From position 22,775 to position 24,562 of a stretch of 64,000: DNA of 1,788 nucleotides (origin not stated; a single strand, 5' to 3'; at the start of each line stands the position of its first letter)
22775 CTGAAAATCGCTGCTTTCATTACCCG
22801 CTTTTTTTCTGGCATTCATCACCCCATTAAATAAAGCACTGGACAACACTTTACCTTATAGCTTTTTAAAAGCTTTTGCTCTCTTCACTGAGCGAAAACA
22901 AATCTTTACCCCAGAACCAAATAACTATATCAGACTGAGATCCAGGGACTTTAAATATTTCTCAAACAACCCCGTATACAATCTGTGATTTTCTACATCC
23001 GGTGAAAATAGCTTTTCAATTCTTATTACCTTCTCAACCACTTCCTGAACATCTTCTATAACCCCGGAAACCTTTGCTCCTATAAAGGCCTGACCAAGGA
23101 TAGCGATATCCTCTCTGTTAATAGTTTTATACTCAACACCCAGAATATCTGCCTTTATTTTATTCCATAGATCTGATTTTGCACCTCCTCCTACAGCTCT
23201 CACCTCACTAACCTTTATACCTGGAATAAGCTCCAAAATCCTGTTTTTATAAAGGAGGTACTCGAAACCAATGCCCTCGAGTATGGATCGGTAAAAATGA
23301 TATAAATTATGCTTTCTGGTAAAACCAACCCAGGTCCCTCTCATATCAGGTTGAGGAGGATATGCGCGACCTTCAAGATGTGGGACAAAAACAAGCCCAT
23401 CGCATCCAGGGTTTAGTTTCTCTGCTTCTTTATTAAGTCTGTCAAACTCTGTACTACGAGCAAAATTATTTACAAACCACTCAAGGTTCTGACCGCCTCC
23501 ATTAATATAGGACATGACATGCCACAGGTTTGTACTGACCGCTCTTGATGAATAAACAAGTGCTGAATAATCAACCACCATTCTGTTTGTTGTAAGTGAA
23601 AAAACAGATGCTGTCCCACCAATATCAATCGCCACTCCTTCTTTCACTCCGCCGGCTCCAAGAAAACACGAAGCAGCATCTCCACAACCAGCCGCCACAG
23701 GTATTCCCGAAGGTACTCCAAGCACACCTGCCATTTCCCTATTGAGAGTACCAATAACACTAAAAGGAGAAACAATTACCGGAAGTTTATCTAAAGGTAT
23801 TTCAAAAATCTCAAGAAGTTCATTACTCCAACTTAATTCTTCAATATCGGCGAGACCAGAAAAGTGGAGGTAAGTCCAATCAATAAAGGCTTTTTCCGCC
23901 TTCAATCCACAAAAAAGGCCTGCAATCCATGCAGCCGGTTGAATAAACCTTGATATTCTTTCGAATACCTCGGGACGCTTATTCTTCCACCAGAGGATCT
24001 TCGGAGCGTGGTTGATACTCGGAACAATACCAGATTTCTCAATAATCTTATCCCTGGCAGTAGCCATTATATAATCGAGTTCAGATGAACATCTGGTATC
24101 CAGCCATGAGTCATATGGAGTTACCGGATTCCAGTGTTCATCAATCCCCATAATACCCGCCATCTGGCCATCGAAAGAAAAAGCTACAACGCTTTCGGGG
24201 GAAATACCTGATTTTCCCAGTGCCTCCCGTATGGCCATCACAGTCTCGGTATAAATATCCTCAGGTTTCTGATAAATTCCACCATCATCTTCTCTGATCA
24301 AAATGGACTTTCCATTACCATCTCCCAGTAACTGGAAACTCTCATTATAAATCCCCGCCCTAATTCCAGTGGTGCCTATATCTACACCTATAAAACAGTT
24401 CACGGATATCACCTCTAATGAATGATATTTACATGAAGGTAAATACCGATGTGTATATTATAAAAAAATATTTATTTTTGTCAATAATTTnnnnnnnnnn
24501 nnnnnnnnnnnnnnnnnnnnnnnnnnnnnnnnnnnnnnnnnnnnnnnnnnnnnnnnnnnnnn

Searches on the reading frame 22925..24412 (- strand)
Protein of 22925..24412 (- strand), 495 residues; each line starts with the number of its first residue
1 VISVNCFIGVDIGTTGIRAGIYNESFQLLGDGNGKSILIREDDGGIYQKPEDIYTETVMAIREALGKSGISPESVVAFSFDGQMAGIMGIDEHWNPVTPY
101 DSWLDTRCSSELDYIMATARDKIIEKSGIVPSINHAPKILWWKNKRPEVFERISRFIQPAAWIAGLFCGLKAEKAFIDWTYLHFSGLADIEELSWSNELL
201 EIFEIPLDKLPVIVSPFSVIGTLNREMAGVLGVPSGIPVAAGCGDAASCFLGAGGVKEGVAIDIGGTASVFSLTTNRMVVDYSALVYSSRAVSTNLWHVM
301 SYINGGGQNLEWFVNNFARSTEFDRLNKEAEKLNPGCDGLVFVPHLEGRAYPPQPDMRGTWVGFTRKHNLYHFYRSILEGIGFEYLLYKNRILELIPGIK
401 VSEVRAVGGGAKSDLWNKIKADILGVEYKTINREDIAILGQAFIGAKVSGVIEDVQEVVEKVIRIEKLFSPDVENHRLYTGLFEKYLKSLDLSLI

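Call 36: search_protein_families(library=pfam, proteins=[window:22925-24412:-], max_evalue=0.00001)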
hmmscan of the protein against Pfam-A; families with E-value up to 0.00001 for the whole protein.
window:22925-24412:- (495 aa): 2 families
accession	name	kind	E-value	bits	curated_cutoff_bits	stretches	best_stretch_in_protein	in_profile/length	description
PF00370.27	FGGY_N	-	3.4e-39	135.3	28.8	1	7-252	2-245/245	FGGY family of carbohydrate kinases, N-terminal domain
PF02782.22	FGGY_C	-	8.2e-23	81.6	27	1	265-446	5-195/198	FGGY family of carbohydrate kinases, C-terminal domain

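Call 66: search_protein_families(library=padloc, proteins=[window:22925-24412:-], max_evalue=0.001)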
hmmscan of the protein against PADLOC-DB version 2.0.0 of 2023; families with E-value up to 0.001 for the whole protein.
window:22925-24412:- (495 aa): 0 families
